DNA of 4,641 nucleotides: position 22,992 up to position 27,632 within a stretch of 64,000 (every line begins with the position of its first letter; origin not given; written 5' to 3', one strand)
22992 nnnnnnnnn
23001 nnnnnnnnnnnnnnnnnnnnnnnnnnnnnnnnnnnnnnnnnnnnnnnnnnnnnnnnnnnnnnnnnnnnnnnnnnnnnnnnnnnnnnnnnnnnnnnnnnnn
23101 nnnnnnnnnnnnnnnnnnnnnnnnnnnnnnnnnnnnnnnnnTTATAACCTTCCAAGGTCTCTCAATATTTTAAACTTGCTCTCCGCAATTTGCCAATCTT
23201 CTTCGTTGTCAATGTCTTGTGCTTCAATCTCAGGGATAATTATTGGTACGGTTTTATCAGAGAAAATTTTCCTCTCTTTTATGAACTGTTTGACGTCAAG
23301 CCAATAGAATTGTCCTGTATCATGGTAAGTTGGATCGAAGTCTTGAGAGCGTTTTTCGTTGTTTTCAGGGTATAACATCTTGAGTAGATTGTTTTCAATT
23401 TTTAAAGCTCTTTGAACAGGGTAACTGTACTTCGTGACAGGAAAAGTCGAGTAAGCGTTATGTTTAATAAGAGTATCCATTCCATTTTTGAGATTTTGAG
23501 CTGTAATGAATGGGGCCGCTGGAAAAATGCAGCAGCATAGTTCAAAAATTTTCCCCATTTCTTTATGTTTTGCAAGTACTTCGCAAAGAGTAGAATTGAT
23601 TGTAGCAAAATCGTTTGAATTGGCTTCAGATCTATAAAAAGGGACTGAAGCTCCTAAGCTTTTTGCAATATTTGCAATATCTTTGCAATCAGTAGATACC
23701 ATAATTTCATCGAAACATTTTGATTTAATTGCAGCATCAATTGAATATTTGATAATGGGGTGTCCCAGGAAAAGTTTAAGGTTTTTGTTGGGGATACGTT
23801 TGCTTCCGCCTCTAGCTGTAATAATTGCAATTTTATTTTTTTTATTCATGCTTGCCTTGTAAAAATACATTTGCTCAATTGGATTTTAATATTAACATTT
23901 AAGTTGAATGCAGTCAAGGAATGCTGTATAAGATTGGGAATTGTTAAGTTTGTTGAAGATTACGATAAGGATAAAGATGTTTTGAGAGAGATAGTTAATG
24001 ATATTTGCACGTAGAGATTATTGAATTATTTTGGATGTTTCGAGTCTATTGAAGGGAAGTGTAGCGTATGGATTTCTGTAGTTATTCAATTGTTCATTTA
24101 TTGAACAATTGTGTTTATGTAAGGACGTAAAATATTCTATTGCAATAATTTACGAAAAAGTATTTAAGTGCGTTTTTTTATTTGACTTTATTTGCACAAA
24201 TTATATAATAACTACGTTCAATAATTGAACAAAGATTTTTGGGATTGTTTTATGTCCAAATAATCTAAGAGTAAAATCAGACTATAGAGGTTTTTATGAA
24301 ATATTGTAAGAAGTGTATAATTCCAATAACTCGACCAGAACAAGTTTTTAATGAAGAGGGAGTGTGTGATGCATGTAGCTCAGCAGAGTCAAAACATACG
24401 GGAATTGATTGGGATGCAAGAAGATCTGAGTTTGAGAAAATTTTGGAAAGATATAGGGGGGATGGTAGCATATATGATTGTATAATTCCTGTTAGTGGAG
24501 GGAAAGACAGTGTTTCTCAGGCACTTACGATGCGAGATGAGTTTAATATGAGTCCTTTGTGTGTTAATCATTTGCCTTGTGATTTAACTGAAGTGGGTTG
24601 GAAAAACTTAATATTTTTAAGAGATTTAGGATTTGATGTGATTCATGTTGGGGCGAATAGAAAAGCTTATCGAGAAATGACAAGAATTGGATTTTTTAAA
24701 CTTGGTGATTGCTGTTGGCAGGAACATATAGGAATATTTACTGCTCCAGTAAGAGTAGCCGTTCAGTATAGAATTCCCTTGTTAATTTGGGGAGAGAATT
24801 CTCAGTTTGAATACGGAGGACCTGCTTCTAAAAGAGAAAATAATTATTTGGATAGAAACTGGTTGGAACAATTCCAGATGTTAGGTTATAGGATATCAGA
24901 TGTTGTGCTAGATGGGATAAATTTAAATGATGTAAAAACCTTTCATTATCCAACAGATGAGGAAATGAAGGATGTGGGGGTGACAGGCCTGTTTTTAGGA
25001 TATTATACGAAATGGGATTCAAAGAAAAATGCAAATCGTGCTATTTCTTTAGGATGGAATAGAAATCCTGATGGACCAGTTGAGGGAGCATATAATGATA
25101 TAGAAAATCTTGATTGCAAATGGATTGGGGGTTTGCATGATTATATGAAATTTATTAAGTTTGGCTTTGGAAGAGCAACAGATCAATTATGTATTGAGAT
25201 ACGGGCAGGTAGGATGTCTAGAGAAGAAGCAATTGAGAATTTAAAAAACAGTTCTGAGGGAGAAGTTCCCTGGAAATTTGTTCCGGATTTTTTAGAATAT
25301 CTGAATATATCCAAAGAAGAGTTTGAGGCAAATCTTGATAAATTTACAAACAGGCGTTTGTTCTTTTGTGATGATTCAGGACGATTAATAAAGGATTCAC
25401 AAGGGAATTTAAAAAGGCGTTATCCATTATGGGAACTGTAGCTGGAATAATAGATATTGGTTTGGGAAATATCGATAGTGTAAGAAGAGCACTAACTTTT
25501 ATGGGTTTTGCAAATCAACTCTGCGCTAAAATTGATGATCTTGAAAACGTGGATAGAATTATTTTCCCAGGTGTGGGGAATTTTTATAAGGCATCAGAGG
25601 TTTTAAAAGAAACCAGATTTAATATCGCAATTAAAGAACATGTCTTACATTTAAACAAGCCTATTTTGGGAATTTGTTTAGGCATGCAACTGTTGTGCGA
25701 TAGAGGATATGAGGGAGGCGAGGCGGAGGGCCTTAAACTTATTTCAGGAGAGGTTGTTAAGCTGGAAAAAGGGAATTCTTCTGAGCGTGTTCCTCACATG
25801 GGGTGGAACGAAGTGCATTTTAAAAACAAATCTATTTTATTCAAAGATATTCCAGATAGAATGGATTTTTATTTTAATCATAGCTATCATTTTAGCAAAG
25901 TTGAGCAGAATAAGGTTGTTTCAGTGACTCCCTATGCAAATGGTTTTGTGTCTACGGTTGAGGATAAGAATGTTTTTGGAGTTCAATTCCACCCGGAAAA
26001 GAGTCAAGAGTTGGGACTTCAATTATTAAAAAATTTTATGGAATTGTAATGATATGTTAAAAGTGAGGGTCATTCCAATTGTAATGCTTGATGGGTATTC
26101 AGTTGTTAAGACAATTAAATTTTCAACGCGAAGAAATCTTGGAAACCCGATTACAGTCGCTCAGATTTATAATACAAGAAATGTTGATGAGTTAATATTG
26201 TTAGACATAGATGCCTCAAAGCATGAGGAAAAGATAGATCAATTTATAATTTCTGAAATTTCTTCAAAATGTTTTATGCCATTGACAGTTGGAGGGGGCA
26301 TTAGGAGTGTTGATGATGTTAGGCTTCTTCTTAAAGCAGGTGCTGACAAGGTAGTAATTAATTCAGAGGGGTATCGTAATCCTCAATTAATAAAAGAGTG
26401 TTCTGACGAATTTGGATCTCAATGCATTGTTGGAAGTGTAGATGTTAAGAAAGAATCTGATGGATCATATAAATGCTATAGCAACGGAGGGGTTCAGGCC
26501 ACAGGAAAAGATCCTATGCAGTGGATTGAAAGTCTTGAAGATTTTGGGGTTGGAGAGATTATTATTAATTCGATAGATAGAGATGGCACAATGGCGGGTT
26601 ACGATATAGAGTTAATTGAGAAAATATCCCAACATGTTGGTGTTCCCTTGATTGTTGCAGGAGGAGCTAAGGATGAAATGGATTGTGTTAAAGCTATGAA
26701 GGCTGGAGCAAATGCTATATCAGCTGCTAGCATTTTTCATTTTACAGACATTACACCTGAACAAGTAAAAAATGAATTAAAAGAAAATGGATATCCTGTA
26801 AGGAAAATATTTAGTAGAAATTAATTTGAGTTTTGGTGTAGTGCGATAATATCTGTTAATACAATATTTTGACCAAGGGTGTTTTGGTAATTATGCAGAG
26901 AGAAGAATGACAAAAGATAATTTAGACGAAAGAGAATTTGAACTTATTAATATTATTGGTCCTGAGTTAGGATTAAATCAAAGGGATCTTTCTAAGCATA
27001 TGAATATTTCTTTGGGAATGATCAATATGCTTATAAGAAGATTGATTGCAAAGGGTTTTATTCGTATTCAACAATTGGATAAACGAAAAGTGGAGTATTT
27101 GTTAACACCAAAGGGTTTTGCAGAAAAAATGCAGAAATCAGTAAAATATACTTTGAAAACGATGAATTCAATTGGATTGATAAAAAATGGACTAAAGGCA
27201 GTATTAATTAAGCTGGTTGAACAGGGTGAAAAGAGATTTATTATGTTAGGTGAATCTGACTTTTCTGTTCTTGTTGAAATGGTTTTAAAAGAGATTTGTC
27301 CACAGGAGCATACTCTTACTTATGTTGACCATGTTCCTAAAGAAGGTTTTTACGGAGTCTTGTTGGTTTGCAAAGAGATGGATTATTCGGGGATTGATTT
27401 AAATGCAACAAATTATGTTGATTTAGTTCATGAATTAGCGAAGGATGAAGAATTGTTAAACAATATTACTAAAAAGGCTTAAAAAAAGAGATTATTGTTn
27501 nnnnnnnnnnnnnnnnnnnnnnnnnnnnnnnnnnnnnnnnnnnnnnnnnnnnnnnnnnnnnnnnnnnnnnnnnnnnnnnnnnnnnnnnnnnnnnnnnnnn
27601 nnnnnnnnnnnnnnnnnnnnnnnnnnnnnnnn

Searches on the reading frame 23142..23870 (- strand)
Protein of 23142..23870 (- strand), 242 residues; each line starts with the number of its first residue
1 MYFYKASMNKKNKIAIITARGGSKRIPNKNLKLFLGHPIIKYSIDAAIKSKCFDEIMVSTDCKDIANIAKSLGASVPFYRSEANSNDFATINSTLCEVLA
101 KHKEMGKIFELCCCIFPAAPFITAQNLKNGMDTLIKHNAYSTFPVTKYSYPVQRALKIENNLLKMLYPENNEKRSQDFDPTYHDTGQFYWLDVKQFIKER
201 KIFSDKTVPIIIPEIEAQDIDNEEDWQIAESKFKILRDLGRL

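Call 22: search_protein_families(library=pfam, proteins=[window:23142-23870:-], max_evalue=0.0001)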
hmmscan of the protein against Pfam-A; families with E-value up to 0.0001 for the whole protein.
window:23142-23870:- (242 aa): 1 family
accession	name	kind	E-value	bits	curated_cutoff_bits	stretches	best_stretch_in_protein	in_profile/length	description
PF02348.25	CTP_transf_3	-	6.7e-26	91.9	22.6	1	14-169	1-148/217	Cytidylyltransferase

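Call 27: search_protein_families(library=pfam, proteins=[window:23142-23870:-], max_evalue=0.001)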
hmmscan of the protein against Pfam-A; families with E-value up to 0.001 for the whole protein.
window:23142-23870:- (242 aa): 1 family
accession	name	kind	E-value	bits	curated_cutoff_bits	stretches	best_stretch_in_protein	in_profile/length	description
PF02348.25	CTP_transf_3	-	6.7e-26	91.9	22.6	1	14-169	1-148/217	Cytidylyltransferase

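Call 35: search_protein_families(library=ncbifam, proteins=[window:23142-23870:-], max_evalue=0.000001)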
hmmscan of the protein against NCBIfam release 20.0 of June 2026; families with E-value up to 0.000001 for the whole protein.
window:23142-23870:- (242 aa): 6 families
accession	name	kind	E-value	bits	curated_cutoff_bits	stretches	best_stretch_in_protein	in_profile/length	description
TIGR03584.1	PseF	equivalog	6.6e-83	277.7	205.7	1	14-234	1-221/222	pseudaminic acid cytidylyltransferase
NF003952.0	PRK05450.1-5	subfamily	6e-12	45.2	193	1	13-86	3-76/250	3-deoxy-manno-octulosonate cytidylyltransferase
NF009905.0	PRK13368.1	subfamily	4.9e-11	42.4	255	1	12-85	2-75/243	3-deoxy-manno-octulosonate cytidylyltransferase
NF003950.0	PRK05450.1-3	subfamily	4.6e-10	39.3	234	1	12-83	2-73/248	3-deoxy-manno-octulosonate cytidylyltransferase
TIGR00466.1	kdsB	equivalog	3.7e-08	33.1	155.2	1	15-86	5-75/241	3-deoxy-manno-octulosonate cytidylyltransferase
NF003948.0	PRK05450.1-1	equivalog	7e-07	28.7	281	1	9-85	2-77/248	3-deoxy-manno-octulosonate cytidylyltransferase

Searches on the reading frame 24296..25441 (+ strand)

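Call 9: search_protein_families(library=pfam, proteins=[window:24296-25441:+], max_evalue=0.0001)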
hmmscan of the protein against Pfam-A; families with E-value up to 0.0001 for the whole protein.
window:24296-25441:+ (381 aa): 0 families

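Call 23: search_protein_families(library=ncbifam, proteins=[window:24296-25441:+], max_evalue=0.00001)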
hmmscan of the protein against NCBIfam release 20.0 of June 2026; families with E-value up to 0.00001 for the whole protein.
window:24296-25441:+ (381 aa): 1 family
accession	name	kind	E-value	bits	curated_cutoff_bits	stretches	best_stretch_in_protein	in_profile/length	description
TIGR03573.1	WbuX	subfamily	4.5e-103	345.3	203.2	1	1-345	1-341/344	N-acetyl sugar amidotransferase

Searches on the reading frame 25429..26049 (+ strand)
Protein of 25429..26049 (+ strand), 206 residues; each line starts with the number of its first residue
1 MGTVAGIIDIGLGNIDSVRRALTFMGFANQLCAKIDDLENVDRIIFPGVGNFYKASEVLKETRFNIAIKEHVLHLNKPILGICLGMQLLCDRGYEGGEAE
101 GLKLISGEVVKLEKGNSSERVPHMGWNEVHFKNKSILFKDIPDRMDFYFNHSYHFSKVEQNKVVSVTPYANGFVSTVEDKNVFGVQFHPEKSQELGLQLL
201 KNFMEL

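Call 9: search_protein_families(library=pfam, proteins=[window:25429-26049:+], max_evalue=0.0001)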
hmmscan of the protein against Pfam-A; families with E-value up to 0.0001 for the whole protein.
window:25429-26049:+ (206 aa): 4 families
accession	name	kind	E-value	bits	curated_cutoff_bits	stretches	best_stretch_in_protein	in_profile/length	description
PF00117.34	GATase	-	2e-24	86.7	22.8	1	38-204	40-187/190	Glutamine amidotransferase class-I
PF01174.25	SNO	-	6.4e-12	46.2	27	1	19-203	12-182/188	SNO glutamine amidotransferase family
PF07722.19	Peptidase_C26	-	3.4e-09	37.2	20.5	1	63-190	92-219/219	Peptidase C26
PF07685.20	GATase_3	-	6.4e-09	36.1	27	1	34-112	33-118/196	CobB/CobQ-like glutamine amidotransferase domain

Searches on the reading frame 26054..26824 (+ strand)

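Call 9: search_protein_families(library=pfam, proteins=[window:26054-26824:+], max_evalue=0.0001)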
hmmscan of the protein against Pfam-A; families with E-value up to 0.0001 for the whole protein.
window:26054-26824:+ (256 aa): 7 families
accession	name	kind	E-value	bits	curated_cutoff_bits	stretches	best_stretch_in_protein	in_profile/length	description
PF00977.27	His_biosynth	-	3.8e-63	213.4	23.6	1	5-233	1-227/228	Histidine biosynthesis protein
PF01180.27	DHO_dh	-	1.1e-07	31.9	27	0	185-244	227-289/291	Dihydroorotate dehydrogenase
PF04309.18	G3P_antiterm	-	5.4e-07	29.6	27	0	185-225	128-168/173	Glycerol-3-phosphate responsive antiterminator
PF01207.24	Dus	-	1.1e-06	28.4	20.4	0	60-120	170-230/311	Dihydrouridine synthase (Dus)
PF00478.31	IMPDH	-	5.5e-06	26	25.6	0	188-237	199-248/345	IMP dehydrogenase / GMP reductase domain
PF03060.21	NMO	-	2.3e-05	24.4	28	0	185-232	182-229/331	Nitronate monooxygenase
PF05690.20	ThiG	-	3.5e-05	23.7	23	0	180-224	158-203/247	Thiazole biosynthesis protein ThiG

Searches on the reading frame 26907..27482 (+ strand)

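Call 9: search_protein_families(library=pfam, proteins=[window:26907-27482:+], max_evalue=0.0001)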
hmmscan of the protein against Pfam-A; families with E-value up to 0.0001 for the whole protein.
window:26907-27482:+ (191 aa): 3 families
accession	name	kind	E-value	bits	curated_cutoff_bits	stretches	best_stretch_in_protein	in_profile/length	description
PF13412.12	HTH_24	-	2.4e-06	27.4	21.9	1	6-53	1-48/48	Winged helix-turn-helix DNA-binding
PF01047.28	MarR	-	2.6e-06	27.7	24.6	1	8-62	3-59/59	MarR family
PF12802.13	MarR_2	-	3.6e-05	24.3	27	1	7-60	4-60/61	MarR family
